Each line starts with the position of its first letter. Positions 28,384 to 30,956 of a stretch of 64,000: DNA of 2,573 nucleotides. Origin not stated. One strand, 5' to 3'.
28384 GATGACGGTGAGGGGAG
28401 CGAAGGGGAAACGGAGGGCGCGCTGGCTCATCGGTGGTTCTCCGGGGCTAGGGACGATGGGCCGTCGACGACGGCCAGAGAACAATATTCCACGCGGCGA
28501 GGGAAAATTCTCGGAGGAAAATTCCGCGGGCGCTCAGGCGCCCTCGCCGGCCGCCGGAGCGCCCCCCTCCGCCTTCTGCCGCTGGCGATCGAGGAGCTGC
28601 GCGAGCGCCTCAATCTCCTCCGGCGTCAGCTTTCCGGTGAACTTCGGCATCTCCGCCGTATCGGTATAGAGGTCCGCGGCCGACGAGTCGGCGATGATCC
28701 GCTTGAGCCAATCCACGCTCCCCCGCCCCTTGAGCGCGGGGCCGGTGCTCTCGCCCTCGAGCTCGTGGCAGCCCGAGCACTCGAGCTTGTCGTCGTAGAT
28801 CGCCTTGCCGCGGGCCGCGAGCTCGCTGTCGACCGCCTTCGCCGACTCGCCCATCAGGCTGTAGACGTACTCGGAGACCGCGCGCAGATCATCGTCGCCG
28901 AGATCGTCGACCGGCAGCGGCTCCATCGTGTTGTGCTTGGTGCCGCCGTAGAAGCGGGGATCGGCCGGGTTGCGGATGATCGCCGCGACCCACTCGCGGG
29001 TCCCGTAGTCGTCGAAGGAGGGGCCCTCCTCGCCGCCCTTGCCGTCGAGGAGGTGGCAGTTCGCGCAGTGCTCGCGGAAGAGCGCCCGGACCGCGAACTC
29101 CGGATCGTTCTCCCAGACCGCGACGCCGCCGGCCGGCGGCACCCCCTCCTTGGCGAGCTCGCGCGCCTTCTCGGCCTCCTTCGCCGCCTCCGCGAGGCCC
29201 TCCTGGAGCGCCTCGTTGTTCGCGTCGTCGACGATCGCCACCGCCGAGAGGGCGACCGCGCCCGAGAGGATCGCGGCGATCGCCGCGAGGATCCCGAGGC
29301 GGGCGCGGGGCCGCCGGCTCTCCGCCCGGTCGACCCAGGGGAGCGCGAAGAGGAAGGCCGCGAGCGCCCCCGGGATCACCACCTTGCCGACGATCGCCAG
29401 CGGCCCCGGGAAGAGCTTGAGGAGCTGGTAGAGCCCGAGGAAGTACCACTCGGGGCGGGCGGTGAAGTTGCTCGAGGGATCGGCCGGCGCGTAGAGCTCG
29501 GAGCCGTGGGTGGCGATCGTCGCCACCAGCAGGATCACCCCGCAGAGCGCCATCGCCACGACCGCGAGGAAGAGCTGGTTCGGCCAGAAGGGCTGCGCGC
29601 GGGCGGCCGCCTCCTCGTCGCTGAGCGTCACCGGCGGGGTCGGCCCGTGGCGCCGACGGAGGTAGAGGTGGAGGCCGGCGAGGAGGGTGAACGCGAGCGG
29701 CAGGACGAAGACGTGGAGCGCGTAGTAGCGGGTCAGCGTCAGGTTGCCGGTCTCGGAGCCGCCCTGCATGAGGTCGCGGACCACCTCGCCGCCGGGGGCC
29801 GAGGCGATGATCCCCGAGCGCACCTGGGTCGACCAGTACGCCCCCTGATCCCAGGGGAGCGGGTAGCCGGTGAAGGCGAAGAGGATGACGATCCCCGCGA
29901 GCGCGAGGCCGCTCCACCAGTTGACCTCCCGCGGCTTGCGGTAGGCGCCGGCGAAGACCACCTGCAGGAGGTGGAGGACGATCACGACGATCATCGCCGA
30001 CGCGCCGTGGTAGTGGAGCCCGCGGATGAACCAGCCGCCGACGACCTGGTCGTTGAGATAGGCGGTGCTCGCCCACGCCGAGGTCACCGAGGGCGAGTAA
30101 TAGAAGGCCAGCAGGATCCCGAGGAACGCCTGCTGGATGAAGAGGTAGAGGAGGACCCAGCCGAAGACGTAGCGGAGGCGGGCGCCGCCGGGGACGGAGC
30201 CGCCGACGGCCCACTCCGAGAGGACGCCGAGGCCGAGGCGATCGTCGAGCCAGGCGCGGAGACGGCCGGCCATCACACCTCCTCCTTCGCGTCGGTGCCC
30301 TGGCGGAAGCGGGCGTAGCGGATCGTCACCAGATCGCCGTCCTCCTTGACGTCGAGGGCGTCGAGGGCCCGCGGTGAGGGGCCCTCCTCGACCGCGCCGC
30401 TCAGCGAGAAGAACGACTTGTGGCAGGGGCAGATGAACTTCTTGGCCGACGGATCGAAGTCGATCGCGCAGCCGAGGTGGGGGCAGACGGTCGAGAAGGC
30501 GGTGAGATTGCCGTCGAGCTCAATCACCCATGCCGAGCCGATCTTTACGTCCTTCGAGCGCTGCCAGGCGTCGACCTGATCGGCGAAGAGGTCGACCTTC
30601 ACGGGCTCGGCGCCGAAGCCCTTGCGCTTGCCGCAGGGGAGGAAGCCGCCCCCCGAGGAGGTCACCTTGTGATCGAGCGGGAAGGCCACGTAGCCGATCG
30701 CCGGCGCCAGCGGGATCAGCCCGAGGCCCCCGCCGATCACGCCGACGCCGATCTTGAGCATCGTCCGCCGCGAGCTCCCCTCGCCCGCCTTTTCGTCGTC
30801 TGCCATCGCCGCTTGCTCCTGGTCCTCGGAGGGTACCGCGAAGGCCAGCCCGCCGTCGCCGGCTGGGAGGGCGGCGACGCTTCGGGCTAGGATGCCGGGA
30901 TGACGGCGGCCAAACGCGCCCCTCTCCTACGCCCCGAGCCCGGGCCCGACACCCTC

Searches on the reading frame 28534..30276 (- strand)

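Call 64: search_protein_families(library=pfam, proteins=[window:28534-30276:-], max_evalue=0.00001)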
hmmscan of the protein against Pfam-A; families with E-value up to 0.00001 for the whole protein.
window:28534-30276:- (580 aa): 5 families
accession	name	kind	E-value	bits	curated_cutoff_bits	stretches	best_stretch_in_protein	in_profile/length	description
PF13631.11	Cytochrom_B_N_2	-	1.3e-42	146.1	27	1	94-264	2-169/169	Cytochrome b(N-terminal)/b6/petB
PF00033.24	Cytochrome_B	-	9.6e-41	140.1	27.2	1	32-208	10-186/189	Cytochrome b/b6/petB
PF00034.26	Cytochrom_C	-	9e-17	62.6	21.3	2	397-474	5-89/90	Cytochrome c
PF13442.11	Cytochrome_CBB3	-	3.1e-16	59.9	27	1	487-560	3-66/68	Cytochrome C oxidase, cbb3-type, subunit III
PF00032.22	Cytochrom_B_C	-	2.3e-08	34.6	20.7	1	274-344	12-79/102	Cytochrome b(C-terminal)/b6/petD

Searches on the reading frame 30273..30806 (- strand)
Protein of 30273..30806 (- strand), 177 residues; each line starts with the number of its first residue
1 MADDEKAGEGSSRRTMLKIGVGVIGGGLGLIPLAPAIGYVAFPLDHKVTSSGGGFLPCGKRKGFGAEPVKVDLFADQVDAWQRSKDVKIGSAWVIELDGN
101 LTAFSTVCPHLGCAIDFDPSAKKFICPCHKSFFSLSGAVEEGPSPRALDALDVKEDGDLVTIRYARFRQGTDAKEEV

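Call 64: search_protein_families(library=pfam, proteins=[window:30273-30806:-], max_evalue=0.00001)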
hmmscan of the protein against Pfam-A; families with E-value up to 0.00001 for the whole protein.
window:30273-30806:- (177 aa): 1 family
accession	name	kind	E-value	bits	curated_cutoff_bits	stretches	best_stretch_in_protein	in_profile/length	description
PF00355.32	Rieske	-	1.2e-10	41.6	20.3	1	94-149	28-85/88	Rieske [2Fe-2S] domain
